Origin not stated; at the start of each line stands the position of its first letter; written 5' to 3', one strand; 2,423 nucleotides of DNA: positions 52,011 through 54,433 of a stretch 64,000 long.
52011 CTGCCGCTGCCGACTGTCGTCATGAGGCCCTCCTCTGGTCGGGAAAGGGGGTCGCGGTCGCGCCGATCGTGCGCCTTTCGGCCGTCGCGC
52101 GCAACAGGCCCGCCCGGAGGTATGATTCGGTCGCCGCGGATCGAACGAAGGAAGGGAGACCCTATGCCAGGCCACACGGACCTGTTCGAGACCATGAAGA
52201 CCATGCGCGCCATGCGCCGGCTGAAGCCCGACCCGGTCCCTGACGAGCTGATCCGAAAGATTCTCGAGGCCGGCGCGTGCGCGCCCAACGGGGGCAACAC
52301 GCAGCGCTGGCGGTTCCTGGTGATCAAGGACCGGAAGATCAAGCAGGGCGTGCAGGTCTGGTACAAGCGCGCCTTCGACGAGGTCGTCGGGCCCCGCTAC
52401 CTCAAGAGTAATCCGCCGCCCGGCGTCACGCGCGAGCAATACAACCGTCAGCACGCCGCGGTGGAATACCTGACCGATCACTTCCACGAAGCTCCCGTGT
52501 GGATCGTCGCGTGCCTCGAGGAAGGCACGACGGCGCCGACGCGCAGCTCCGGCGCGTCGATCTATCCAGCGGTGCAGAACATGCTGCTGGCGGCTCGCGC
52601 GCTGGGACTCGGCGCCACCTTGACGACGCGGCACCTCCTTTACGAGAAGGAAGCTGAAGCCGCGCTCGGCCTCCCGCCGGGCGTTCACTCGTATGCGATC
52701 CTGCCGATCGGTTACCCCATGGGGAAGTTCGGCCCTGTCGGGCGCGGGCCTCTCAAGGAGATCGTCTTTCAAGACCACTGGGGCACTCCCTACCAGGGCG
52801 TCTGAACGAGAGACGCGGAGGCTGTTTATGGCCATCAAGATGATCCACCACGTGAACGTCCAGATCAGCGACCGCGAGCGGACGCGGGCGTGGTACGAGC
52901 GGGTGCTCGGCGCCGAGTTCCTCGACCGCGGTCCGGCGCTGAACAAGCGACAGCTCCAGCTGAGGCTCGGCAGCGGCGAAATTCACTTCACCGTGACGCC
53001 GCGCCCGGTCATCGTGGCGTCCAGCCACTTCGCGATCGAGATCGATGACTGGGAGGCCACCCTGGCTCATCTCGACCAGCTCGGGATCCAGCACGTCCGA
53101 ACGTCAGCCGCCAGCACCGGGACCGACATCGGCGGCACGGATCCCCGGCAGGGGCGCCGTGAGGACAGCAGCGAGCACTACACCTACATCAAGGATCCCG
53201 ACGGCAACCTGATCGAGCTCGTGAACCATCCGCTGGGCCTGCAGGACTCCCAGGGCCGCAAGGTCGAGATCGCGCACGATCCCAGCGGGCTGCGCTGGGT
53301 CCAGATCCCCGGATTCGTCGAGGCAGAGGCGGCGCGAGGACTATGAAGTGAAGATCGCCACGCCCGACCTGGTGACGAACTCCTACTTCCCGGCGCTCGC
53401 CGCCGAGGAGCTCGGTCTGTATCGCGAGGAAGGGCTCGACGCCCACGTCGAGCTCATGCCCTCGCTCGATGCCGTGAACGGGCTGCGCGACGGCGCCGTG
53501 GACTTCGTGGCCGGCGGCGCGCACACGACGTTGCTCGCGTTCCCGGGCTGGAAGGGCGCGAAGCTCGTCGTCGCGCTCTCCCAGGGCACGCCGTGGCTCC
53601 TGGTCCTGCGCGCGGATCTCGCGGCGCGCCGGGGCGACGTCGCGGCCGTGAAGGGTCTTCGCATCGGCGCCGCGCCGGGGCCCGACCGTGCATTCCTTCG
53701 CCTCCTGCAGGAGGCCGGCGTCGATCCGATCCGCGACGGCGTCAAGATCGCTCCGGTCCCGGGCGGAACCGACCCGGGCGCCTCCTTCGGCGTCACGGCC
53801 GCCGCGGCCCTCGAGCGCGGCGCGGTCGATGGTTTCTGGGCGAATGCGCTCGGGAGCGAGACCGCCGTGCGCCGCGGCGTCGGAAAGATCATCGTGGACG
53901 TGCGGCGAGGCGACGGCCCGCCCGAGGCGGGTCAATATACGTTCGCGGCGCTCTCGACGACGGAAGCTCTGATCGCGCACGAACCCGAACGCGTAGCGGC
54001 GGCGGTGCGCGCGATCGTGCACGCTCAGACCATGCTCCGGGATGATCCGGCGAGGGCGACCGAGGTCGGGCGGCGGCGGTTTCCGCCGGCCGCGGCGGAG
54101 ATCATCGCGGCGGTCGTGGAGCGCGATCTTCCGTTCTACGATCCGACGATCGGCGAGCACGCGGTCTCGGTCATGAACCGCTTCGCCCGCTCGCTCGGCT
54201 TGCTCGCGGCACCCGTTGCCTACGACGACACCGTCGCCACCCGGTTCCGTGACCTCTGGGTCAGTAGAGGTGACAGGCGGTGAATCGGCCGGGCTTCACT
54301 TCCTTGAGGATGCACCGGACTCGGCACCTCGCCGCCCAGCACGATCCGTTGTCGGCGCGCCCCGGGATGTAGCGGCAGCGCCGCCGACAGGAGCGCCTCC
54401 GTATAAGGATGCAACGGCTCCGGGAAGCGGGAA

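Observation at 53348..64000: Non-canonical ureide/purine-like catabolic cluster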

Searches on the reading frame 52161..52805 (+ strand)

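Call 11: search_protein_families(library=pfam, proteins=[window:52161-52805:+])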
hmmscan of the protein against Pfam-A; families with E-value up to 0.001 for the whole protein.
window:52161-52805:+ (214 aa): 2 families
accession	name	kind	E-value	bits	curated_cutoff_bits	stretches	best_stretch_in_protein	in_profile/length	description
PF00881.29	Nitroreductase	-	9.4e-26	91.4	23.5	1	16-185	5-167/167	Nitroreductase family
PF14512.11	TM1586_NiRdase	-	6.6e-05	23.1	27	0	13-62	143-191/215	Putative TM nitroreductase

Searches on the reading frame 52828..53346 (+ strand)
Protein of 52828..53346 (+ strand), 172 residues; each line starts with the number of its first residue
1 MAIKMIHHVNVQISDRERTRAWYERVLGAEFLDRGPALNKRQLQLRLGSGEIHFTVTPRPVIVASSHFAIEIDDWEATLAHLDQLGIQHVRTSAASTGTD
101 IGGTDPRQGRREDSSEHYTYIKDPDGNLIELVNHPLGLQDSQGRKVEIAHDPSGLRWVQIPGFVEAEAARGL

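Call 11: search_protein_families(library=pfam, proteins=[window:52828-53346:+])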
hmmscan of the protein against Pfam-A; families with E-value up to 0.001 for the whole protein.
window:52828-53346:+ (172 aa): 3 families
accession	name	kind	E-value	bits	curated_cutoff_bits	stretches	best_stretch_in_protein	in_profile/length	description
PF00903.31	Glyoxalase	-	7.1e-12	46.2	20.6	1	6-131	2-121/121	Glyoxalase/Bleomycin resistance protein/Dioxygenase superfamily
PF18029.7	Glyoxalase_6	-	4.4e-06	27.7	23.6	1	9-131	2-105/106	Glyoxalase-like domain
PF13669.12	Glyoxalase_4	-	0.00013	22.6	27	0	7-94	1-98/109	Glyoxalase/Bleomycin resistance protein/Dioxygenase superfamily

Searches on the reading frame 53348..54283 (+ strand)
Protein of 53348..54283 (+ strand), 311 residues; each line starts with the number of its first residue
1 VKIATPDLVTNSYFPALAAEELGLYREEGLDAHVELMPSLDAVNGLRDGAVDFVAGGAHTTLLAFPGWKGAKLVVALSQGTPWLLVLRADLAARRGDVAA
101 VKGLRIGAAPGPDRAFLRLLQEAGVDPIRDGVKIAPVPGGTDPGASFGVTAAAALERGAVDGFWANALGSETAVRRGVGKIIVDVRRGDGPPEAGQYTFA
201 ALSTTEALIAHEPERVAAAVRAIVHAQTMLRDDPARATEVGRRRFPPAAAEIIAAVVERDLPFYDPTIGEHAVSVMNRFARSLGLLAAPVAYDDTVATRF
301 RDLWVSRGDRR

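Call 8: search_protein_families(library=pfam, proteins=[window:53348-54283:+], max_evalue=0.001)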
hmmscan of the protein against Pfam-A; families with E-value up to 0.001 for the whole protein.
window:53348-54283:+ (311 aa): 2 families
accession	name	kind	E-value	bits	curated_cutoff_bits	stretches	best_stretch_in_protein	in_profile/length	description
PF09084.16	NMT1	-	1.3e-07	32.2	20.5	1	14-237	5-216/216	NMT1/THI5 like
PF13379.11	NMT1_2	-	1.4e-07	32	24.7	1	14-239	19-246/252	NMT1-like family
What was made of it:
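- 53348..54283 (+): Cytoplasmic NMT1-like protein. Last gene of the convergent nitroreductase-glyoxalase-NMT1 backbone operon and not part of the purine island. Weak NMT1/NMT1_2 hits of 32 bits (call 8).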

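Call 9: search_protein_families(library=ncbifam, proteins=[window:53348-54283:+], max_evalue=0.001)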
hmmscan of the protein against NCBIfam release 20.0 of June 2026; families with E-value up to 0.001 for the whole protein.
window:53348-54283:+ (311 aa): 1 family
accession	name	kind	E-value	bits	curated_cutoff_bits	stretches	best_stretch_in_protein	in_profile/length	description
TIGR01728.1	SsuA_fam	subfamily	4.6e-09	35.9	163.5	1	15-300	13-288/290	aliphatic sulfonate ABC transporter substrate-binding protein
